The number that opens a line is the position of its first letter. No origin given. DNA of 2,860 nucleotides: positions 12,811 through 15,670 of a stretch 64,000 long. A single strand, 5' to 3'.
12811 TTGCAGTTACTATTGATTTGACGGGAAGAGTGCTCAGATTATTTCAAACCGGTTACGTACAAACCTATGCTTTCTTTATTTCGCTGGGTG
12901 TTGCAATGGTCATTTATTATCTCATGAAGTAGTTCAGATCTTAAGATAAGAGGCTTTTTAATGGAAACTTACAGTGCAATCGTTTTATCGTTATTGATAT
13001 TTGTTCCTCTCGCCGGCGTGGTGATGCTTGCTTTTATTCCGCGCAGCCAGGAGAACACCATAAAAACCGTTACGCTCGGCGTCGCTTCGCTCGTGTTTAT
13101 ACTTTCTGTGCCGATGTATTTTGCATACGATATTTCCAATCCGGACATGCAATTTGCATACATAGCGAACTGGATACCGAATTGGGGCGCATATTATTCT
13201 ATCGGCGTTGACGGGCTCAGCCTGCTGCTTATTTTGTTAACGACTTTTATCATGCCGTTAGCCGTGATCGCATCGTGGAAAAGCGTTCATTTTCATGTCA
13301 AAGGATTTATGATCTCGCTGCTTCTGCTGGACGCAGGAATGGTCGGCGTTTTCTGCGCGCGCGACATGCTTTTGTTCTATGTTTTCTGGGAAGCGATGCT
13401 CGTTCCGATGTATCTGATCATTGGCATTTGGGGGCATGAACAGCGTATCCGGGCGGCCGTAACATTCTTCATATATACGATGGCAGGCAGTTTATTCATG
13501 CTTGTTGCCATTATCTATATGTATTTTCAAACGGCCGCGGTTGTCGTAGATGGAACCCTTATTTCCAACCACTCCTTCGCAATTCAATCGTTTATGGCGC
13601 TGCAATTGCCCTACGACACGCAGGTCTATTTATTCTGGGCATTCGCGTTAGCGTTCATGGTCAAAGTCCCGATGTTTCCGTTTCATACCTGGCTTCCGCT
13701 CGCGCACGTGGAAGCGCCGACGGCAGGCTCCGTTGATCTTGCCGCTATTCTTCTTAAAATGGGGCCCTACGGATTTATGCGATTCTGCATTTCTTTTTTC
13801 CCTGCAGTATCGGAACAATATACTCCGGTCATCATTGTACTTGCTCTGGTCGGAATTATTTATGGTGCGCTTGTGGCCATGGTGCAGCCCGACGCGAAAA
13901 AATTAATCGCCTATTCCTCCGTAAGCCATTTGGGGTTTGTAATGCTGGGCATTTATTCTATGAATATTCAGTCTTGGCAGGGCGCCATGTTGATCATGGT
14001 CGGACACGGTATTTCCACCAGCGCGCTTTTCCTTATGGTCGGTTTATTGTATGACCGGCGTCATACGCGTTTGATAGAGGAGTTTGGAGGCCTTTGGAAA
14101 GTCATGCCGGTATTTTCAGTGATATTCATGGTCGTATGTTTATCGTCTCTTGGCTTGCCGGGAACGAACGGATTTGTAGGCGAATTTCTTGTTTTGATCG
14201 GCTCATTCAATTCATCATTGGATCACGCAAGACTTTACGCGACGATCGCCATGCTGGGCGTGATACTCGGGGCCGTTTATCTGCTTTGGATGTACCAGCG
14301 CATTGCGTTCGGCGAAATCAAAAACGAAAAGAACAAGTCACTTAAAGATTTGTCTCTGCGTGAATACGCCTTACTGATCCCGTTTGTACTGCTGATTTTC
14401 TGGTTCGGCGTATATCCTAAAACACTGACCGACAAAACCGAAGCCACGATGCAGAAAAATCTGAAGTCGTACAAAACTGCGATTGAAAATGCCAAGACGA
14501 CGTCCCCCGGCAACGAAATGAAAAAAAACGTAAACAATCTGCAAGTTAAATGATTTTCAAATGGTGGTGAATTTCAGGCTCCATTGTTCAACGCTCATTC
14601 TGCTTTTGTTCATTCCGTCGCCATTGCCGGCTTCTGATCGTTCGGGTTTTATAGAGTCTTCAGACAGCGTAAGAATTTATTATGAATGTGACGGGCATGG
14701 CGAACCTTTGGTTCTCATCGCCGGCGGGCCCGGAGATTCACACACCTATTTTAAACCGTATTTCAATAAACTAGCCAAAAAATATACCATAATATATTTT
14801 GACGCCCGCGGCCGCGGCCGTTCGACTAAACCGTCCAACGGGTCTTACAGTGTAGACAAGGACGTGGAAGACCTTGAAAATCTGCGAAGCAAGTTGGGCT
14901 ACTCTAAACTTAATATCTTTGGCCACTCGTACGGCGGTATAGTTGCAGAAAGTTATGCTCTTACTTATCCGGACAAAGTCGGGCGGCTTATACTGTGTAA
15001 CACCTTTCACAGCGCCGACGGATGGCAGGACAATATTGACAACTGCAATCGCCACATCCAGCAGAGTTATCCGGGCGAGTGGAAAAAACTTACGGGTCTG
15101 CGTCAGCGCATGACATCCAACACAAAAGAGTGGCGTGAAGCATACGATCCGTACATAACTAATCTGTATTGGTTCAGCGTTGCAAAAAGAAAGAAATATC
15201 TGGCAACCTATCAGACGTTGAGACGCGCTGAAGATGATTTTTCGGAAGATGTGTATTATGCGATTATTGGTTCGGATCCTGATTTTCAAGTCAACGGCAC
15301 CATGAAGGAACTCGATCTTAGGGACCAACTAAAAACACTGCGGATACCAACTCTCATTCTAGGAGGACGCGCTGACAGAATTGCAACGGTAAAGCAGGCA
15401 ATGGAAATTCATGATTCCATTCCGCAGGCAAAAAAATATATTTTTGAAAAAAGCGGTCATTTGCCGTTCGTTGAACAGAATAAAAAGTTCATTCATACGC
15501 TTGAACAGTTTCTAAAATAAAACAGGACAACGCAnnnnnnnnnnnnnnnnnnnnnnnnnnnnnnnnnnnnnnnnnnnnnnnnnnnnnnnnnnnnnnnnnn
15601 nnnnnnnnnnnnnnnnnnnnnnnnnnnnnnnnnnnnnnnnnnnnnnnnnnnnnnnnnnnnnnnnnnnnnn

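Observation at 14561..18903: Secreted alpha/beta hydrolase and a zinc-ribbon-TPR-ClpA-like double AAA+ unfoldase inserted between nuoM and nuoN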

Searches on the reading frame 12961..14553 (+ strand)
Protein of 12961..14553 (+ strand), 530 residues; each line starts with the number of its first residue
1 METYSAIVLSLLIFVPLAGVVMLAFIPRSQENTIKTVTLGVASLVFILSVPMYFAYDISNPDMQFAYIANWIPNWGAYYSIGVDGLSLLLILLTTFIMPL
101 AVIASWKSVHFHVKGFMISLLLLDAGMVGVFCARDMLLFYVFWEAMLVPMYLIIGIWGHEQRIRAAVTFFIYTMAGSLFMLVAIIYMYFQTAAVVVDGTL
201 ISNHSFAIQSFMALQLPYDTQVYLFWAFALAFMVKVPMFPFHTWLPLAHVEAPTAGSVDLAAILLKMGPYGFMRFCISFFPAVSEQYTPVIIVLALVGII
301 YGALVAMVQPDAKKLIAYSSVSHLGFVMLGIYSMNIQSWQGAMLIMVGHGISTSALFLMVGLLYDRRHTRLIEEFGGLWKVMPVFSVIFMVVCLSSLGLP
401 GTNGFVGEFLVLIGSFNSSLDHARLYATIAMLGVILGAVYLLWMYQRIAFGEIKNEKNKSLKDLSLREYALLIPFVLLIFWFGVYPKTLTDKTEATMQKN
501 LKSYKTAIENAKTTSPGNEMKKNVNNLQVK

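Call 4: search_protein_families(library=pfam, proteins=[window:12961-14553:+], max_evalue=0.01)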
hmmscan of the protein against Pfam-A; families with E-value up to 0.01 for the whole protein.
window:12961-14553:+ (530 aa): 2 families
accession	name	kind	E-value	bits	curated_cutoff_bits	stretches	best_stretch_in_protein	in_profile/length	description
PF00361.26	Proton_antipo_M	-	2.5e-78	263.7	21.5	1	133-425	1-285/294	NADH:quinone oxidoreductase/Mrp antiporter, TM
PF01059.23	Oxidored_q5_N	-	0.0018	18.8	22.7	1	72-123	48-103/110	NADH-ubiquinone oxidoreductase chain 4, amino terminus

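Call 5: search_protein_families(library=ncbifam, proteins=[window:12961-14553:+], max_evalue=0.01)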
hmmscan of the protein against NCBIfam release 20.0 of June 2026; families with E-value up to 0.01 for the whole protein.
window:12961-14553:+ (530 aa): 72 families (the best 25 are shown)
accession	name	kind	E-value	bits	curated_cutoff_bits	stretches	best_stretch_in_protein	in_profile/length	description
TIGR01972.1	NDH_I_M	subfamily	1.9e-180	600.7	263.8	1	9-502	1-484/486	NADH-quinone oxidoreductase subunit M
NF004499.0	PRK05846.1-3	equivalog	1.7e-169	564.8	585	1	7-513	5-497/502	NADH-quinone oxidoreductase subunit M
NF004500.0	PRK05846.1-4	equivalog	1.1e-155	519.3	550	1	7-506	5-508/525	NADH-quinone oxidoreductase subunit M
NF004505.0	PRK05846.2-5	equivalog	1.8e-155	518.6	700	1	8-511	4-492/508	NADH-quinone oxidoreductase subunit M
NF004501.0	PRK05846.1-5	subfamily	2e-155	518.3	598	1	6-502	4-485/492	NADH-quinone oxidoreductase subunit M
NF004498.0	PRK05846.1-1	equivalog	6.8e-126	421.1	614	1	8-508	2-504/509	NADH-quinone oxidoreductase subunit M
NF004506.0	PRK05846.2-6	equivalog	5.7e-120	401.9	789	1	8-491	6-480/493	NADH-quinone oxidoreductase subunit M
NF002713.0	PRK02546.1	subfamily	4.6e-117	391.7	827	1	8-524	10-522/533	NAD(P)H-quinone oxidoreductase subunit 4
NF009212.0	PRK12561.1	subfamily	6.7e-117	391.4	645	1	7-508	7-503/531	NAD(P)H-quinone oxidoreductase subunit 4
NF004504.0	PRK05846.2-3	equivalog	5.1e-106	355.7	785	1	6-490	9-483/499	NADH-quinone oxidoreductase subunit M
NF005060.0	PRK06473.1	equivalog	8.6e-101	338.1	747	1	8-506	1-487/500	NADH-quinone oxidoreductase subunit M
NF005611.0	PRK07363.1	equivalog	3e-90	303.1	764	1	9-505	2-486/501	NADH-quinone oxidoreductase subunit M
NF004502.0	PRK05846.2-1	equivalog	1.2e-85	288.1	791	1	6-498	3-495/500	NADH-quinone oxidoreductase subunit M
NF004503.0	PRK05846.2-2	subfamily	8.3e-71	239.7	720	1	12-490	5-479/490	NADH-quinone oxidoreductase subunit M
NF006419.0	PRK08668.1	equivalog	1.9e-51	175.6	617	1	8-501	3-483/613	NADH dehydrogenase subunit M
TIGR01770.1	NDH_I_N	subfamily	9.4e-40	137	332.6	1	12-489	10-471/472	NADH-quinone oxidoreductase subunit NuoN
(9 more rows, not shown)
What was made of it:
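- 12961..14553 (+): nuoM, the upstream boundary of the insertion. TIGR01972 600.7 bits; Proton_antipo_M 2.5e-78 (calls 4, 5)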

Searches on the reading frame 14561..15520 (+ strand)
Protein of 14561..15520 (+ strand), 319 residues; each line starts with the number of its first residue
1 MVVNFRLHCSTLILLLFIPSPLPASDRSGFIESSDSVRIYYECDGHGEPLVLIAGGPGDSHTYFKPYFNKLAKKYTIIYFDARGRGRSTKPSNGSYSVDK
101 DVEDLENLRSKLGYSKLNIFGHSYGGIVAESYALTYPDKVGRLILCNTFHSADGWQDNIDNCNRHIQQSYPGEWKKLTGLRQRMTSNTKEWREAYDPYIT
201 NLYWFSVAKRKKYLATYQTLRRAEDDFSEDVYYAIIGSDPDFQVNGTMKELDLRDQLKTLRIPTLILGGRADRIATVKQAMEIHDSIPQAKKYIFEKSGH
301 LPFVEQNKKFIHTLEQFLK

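Call 4: search_protein_families(library=pfam, proteins=[window:14561-15520:+], max_evalue=0.01)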
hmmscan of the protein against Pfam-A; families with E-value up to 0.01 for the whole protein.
window:14561-15520:+ (319 aa): 7 families
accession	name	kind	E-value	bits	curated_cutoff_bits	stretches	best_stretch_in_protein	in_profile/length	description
PF00561.26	Abhydrolase_1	-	1.8e-32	113.4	25.8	1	49-305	2-243/245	alpha/beta hydrolase fold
PF12146.15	Hydrolase_4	-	1.2e-16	61.1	27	1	50-306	6-238/239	Serine aminopeptidase, S33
PF12697.13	Abhydrolase_6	-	1.1e-15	59.4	26.3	1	50-310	1-214/217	Alpha/beta hydrolase family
PF03096.20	Ndr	-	3e-07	29.9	23.3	1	70-160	51-144/283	Ndr family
PF02129.25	Peptidase_S15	-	1.7e-05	25.1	23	1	75-301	52-261/262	X-Pro dipeptidyl-peptidase (S15 family)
PF12740.14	PETase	-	0.0013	18.7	28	0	254-299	161-209/263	PET hydrolase-like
PF12695.13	Abhydrolase_5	-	0.0024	18.1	27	0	114-153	56-94/164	Alpha/beta hydrolase family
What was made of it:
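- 14561..15520 (+): Exported alpha/beta hydrolase of the S33 proline-iminopeptidase family. Residues 1-25 (14561-14635) form a signal-like segment. The triad is Ser in GHSYGG, Asp in GRADRI and His in SGHLPF. Abhydrolase_1 1.8e-32 (call 4).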

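Call 5: search_protein_families(library=ncbifam, proteins=[window:14561-15520:+], max_evalue=0.01)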
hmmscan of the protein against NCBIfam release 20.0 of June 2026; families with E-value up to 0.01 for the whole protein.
window:14561-15520:+ (319 aa): 39 families (the best 25 are shown)
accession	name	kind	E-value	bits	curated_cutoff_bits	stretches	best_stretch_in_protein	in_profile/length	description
TIGR01250.1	pro_imino_pep_2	subfamily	1.4e-49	169.2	167.65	1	31-318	7-287/288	proline iminopeptidase-family hydrolase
NF045948.1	ProImpepThrmp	equivalog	4.9e-42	144.4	500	1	35-319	10-288/291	proline iminopeptidase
NF045945.1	ProImpepLactob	equivalog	1.6e-38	132.8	400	1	37-318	17-290/293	proline iminopeptidase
TIGR02427.1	protocat_pcaD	equivalog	9.8e-33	113.6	255.85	2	38-163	1-130/251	3-oxoadipate enol-lactonase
TIGR01249.1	pro_imino_pep_1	equivalog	8.3e-29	100.7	259.75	1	27-311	5-299/307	prolyl aminopeptidase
NF051488.1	bifunc_PcaDC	exception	4.2e-28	98.5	390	2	40-161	3-127/375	bifunctional 3-oxoadipate enol-lactonase/4-carboxymuconolactone decarboxylase PcaDC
NF051487.1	bifunc_PcaCD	exception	2e-24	86.5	430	1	60-318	184-411/413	bifunctional 4-carboxymuconolactone decarboxylase/3-oxoadipate enol-lactonase PcaCD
TIGR03611.1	RutD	equivalog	1.3e-23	83.7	238.5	2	46-154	11-119/258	pyrimidine utilization protein D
NF050089.1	i_nPHAscl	equivalog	5.9e-23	81.3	300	1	38-318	8-288/288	intracellular short-chain-length polyhydroxyalkanoate depolymerase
NF045632.1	hydroxlase_HsaD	equivalog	6.2e-22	77.9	400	2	35-146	21-135/290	4,5:9,10-diseco-3-hydroxy-5,9,17-trioxoandrosta-1(10),2-diene-4-oate hydrolase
TIGR03695.1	menH_SHCHC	equivalog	7.8e-20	71.4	208.55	2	48-148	3-104/252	2-succinyl-6-hydroxy-2,4-cyclohexadiene-1-carboxylate synthase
TIGR01738.1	bioH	equivalog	8.6e-20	71.4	206.95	2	248-317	175-244/245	pimeloyl-ACP methyl ester esterase BioH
NF011457.0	PRK14875.1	equivalog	1.8e-19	70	307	2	36-146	121-229/372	acetoin dehydrogenase dihydrolipoyllysine-residue acetyltransferase subunit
NF041759.1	mac_hydro_EstT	equivalog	1.4e-15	57.2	450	2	35-150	8-128/278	macrolide hydrolase EstT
NF052610.1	macro_16_ester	equivalog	2.7e-14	53.2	420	2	34-169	8-148/281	alpha/beta fold macrolide esterase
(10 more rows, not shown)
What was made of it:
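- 14561..15520 (+): TIGR01250 169.2 vs cutoff 167.65 (call 5).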

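Call 73: search_protein_families(library=padloc, proteins=[window:14561-15520:+], max_evalue=0.001)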
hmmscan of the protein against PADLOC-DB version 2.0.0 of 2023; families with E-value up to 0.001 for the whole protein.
window:14561-15520:+ (319 aa): 1 family
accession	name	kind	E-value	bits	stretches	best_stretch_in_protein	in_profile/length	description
PDLC01094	C3a206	-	9e-07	26.2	1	102-147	200-245/504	TAP-like protein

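Call 75: search_solved_structures(query=window:14561-15520:+, max_evalue=1e-10, show_alignments=1)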
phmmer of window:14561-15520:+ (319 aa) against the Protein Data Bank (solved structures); distinct sequences matched with E-value up to 1e-10: 68 (the best 60 are shown).
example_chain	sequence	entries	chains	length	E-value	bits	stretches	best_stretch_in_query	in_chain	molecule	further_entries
1xrq_A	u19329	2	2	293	8.3e-28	100.9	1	36-317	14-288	Proline iminopeptidase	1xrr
1mt3_A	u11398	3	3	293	1.1e-27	100.4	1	36-317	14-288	Proline iminopeptidase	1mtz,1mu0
1xrm_A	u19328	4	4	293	2e-27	99.6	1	36-317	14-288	Proline iminopeptidase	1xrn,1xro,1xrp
1xqw_A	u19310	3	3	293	2.9e-27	99.1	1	36-317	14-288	Proline iminopeptidase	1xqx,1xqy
1xrl_A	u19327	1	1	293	3.7e-27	98.7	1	36-317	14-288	Proline iminopeptidase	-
1xqv_A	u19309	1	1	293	7.5e-27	97.7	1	36-317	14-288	Proline iminopeptidase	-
7a6g_A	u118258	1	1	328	4.9e-24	88.5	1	37-314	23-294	Putative Proline iminopeptidase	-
1azw_A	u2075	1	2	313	7.3e-23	84.6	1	28-308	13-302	PROLINE IMINOPEPTIDASE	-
5h3h_A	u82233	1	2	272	8.4e-22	81.1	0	29-148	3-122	Abhydrolase domain-containing protein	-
8v16_C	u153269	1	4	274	2.2e-21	79.7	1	35-147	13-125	Esterase 1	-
6eb3_A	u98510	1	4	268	2.4e-21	79.6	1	35-147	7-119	Est1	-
3wmr_A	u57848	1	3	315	4.2e-21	78.8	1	46-317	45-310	Proline iminopeptidase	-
1qtr_A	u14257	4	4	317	3e-20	76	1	20-301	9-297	PROLYL AMINOPEPTIDASE | Proline iminopeptidase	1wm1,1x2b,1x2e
2d0d_A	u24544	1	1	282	6.1e-18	68.4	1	40-148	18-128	2-hydroxy-6-oxo-7-methylocta-2,4-dienoate hydrolase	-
4lxg_A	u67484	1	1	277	9.3e-18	67.8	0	28-150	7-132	MCP Hydrolase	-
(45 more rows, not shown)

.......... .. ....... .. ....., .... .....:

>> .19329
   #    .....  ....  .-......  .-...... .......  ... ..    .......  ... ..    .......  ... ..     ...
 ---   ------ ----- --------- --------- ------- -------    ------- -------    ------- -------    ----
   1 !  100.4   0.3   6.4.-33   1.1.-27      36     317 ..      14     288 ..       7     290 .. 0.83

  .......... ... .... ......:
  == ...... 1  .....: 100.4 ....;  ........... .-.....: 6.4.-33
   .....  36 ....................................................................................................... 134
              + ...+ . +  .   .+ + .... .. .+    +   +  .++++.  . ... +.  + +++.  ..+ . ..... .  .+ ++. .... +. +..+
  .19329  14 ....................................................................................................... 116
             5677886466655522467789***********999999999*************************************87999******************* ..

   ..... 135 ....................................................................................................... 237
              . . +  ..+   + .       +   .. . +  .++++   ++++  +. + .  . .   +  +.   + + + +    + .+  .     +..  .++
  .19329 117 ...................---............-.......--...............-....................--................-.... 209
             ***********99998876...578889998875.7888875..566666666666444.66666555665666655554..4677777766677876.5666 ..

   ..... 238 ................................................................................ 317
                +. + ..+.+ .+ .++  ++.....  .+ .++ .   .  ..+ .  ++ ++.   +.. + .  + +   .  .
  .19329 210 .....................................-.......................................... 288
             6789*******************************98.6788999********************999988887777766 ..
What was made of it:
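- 14561..15520 (+): The closest solved homologue is the proline iminopeptidase of PDB 1XRQ/1MTZ, 8e-28, and the query has a 22-aa N-terminal extension relative to it (call 75).
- Closest known: Thermoplasma tricorn-interacting factor F1. Same: Both belong to the S33 alpha/beta hydrolase fold with a Ser-Asp-His triad (call 75; the F1 identity of 1MTZ is own knowledge).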
